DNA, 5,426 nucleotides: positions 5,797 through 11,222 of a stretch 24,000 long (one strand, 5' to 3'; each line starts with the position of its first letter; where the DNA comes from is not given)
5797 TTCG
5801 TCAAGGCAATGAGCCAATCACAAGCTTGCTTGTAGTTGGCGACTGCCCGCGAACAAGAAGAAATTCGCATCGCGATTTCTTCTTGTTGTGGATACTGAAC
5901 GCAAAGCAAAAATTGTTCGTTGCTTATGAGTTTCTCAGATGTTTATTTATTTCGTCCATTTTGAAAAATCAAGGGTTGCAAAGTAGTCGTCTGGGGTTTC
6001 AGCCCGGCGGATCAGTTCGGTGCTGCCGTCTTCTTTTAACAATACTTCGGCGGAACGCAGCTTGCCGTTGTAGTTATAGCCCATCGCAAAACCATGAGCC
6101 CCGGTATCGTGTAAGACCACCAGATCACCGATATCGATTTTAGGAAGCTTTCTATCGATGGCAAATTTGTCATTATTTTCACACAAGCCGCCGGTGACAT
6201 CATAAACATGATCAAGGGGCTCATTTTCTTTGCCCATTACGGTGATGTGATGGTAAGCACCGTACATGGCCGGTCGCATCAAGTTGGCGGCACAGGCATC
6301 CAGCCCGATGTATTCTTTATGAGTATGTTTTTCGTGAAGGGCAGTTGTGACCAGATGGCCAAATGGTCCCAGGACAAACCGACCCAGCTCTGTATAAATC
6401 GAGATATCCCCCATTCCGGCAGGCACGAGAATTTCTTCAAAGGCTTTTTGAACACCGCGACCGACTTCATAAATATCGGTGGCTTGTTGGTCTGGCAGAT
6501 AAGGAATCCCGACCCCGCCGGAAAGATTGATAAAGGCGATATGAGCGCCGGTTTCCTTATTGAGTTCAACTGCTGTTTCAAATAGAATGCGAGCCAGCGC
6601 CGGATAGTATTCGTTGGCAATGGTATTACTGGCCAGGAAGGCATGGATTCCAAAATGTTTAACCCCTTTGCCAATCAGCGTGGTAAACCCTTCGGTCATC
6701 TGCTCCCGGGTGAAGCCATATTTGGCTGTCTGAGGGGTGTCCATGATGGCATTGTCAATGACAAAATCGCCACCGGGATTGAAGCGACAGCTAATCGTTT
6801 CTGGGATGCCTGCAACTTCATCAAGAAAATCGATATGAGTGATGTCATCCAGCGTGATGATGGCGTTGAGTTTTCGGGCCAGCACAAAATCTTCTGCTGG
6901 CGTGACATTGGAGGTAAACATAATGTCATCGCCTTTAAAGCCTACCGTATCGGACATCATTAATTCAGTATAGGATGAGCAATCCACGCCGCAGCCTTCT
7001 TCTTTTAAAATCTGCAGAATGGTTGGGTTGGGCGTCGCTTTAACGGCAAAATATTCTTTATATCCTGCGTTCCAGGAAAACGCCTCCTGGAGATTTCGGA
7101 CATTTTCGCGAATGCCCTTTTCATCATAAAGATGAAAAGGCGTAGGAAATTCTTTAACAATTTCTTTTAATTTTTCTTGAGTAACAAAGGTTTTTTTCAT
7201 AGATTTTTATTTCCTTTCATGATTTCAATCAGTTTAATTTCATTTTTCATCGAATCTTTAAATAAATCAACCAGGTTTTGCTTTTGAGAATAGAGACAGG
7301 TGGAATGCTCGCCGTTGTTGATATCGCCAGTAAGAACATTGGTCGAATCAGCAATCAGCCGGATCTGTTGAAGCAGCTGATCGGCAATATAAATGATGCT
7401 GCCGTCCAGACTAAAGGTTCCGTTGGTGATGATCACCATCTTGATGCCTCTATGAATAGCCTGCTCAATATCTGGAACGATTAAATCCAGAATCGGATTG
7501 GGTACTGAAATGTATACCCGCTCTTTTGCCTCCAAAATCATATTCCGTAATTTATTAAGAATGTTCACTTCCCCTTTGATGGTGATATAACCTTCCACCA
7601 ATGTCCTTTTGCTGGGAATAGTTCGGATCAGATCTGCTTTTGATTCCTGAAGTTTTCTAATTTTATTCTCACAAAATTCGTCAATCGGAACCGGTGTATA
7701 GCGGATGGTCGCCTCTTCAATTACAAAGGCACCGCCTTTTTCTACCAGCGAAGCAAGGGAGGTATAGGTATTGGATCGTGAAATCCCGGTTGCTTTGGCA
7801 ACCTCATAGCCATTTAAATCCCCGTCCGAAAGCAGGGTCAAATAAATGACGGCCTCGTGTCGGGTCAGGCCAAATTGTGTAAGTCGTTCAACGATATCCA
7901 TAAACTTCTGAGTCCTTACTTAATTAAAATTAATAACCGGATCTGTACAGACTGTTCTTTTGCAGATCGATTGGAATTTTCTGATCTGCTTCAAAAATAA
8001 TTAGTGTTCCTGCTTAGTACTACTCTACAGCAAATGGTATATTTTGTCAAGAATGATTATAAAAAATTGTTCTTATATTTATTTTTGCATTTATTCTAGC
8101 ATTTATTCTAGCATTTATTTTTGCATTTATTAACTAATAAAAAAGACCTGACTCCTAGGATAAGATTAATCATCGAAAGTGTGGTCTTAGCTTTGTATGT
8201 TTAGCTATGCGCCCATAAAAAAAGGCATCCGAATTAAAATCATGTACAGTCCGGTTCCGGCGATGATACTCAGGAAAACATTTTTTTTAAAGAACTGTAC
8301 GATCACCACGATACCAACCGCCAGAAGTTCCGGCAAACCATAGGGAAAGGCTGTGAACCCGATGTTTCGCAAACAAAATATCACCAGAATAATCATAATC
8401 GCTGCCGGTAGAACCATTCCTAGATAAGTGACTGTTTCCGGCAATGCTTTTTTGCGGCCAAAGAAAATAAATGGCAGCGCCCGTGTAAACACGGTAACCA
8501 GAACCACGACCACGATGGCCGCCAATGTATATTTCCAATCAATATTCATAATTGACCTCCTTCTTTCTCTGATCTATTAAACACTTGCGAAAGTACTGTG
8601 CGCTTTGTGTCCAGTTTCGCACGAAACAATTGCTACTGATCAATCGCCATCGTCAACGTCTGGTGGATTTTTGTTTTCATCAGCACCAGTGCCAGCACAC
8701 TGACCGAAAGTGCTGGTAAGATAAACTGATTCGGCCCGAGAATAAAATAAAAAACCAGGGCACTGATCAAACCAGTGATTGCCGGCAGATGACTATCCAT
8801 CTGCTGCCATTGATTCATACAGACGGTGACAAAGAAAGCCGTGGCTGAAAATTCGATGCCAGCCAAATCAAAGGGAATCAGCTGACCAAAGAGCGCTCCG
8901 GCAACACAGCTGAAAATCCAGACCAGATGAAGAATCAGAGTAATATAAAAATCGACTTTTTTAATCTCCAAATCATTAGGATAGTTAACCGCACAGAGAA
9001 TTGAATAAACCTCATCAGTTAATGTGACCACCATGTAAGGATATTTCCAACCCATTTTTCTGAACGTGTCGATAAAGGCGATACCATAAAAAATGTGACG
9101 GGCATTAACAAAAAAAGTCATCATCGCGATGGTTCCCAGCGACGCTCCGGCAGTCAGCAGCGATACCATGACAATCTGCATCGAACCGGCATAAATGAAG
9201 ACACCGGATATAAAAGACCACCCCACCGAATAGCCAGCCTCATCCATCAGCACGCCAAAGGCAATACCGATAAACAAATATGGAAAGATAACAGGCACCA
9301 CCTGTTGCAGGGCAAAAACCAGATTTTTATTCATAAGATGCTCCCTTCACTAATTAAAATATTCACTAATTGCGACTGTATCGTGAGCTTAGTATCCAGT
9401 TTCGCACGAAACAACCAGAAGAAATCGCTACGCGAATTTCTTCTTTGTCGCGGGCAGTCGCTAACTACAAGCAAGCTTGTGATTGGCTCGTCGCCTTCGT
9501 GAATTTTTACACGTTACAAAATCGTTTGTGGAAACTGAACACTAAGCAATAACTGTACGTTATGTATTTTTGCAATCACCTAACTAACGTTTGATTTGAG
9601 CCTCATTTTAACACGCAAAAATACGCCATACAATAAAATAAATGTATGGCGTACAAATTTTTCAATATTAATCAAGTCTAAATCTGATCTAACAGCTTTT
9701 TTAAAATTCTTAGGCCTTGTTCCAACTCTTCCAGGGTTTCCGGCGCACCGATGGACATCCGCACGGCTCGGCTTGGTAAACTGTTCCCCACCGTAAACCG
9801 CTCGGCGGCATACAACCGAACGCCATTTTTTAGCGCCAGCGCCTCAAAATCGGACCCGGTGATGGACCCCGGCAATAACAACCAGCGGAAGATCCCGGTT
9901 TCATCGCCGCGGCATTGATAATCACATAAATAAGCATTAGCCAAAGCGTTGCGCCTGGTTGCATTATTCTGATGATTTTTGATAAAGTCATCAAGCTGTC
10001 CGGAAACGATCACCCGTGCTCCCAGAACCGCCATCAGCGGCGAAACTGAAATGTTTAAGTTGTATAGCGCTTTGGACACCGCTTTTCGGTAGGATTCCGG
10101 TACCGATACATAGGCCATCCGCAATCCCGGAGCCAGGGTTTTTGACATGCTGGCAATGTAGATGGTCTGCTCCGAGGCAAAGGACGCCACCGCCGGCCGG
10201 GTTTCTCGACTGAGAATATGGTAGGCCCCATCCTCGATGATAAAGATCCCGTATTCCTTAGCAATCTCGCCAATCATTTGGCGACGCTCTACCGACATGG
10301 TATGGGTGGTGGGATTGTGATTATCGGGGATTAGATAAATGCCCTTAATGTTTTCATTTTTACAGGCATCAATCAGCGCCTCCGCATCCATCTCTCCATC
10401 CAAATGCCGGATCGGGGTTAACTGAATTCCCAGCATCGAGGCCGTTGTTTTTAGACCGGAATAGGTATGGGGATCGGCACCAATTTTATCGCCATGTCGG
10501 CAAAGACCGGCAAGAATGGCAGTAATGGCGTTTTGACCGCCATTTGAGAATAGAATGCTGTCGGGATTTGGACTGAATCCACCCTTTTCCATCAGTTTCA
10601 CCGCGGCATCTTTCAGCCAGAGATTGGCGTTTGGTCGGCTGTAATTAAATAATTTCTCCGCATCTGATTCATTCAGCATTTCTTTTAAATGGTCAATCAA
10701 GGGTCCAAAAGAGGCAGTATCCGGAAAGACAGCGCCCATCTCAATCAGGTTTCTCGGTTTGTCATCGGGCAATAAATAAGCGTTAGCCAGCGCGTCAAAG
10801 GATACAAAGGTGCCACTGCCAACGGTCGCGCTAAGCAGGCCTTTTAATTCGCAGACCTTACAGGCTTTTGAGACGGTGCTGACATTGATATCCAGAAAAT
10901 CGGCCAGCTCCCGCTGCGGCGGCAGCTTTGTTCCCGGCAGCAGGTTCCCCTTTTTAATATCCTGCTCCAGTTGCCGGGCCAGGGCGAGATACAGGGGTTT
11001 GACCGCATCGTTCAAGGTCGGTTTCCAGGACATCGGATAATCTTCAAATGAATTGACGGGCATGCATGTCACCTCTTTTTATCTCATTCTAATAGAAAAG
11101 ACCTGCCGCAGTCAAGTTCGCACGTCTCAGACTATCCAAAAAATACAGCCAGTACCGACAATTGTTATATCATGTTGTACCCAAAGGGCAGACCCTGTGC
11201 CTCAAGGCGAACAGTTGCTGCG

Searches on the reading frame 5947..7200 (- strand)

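Call 74: search_protein_families(library=pfam, proteins=[window:5947-7200:-], max_evalue=0.0001)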
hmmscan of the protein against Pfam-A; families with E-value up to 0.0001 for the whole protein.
window:5947-7200:- (417 aa): 2 families
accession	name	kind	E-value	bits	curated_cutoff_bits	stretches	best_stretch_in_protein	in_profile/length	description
PF02784.22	Orn_Arg_deC_N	-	5.7e-27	95.1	23.4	1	30-276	4-245/247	Pyridoxal-dependent decarboxylase, pyridoxal binding domain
PF00278.28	Orn_DAP_Arg_deC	-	4.6e-17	62.5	23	1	279-367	6-95/95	Pyridoxal-dependent decarboxylase, C-terminal sheet domain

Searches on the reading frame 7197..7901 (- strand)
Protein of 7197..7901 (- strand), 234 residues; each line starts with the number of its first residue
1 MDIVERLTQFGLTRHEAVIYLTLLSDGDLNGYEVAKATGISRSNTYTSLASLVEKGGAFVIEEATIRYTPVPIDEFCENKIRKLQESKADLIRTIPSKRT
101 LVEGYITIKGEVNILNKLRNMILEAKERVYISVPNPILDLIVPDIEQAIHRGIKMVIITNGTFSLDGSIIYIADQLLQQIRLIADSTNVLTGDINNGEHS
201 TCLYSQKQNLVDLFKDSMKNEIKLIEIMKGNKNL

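Call 74: search_protein_families(library=pfam, proteins=[window:7197-7901:-], max_evalue=0.0001)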
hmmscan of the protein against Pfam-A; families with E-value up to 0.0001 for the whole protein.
window:7197-7901:- (234 aa): 2 families
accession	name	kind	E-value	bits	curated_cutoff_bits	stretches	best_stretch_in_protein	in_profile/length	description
PF01978.25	TrmB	-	6.4e-15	55.2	25.6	1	7-73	1-67/68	Sugar-specific transcriptional regulator TrmB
PF11495.14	Regulator_TrmB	-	9.5e-08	32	22.2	1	107-161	4-58/233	Archaeal transcriptional regulator TrmB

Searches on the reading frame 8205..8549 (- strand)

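Call 74: search_protein_families(library=pfam, proteins=[window:8205-8549:-], max_evalue=0.0001)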
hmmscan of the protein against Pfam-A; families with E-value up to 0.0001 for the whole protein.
window:8205-8549:- (114 aa): 1 family
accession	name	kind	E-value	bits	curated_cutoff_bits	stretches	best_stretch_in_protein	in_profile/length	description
PF05437.17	AzlD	-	1.1e-21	77.3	23.7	1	8-105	1-98/99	Branched-chain amino acid transport protein (AzlD)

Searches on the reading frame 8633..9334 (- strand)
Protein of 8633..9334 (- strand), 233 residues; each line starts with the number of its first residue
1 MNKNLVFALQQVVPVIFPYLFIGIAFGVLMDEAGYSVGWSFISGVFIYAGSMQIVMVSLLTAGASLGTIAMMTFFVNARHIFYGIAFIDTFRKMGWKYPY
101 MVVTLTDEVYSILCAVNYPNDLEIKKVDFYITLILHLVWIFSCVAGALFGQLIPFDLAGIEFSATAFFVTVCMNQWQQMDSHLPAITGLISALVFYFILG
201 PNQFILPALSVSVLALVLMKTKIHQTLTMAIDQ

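Call 74: search_protein_families(library=pfam, proteins=[window:8633-9334:-], max_evalue=0.0001)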
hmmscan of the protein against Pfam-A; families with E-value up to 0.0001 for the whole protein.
window:8633-9334:- (233 aa): 1 family
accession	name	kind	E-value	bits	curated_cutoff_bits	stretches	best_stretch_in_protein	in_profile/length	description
PF03591.19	AzlC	-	1.6e-37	129.4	32.1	1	14-153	1-137/137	AzlC protein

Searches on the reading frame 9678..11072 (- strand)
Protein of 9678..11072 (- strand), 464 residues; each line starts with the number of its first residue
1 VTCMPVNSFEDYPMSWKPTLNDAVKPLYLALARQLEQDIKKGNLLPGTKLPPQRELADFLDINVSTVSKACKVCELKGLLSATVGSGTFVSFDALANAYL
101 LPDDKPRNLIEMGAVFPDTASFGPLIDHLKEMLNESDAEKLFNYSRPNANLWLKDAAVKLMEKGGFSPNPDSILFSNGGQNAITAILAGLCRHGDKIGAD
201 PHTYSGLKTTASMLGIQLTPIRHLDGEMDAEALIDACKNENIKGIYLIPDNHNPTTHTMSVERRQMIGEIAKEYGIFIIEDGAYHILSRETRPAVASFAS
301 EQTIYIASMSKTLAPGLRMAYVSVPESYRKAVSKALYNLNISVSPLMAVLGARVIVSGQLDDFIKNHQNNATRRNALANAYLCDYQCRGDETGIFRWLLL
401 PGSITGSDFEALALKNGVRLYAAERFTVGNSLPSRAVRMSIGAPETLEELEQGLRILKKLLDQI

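Call 64: search_protein_families(library=pfam, proteins=[window:9678-11072:-], max_evalue=0.001)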
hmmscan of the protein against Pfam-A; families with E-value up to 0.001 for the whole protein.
window:9678-11072:- (464 aa): 2 families
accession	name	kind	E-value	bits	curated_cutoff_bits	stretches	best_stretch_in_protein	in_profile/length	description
PF00155.27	Aminotran_1_2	-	7.1e-26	91.7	19.7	1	121-452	16-356/361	Aminotransferase class I and II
PF00392.27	GntR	-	2.7e-14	53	27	1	27-90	1-64/64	Bacterial regulatory proteins, gntR family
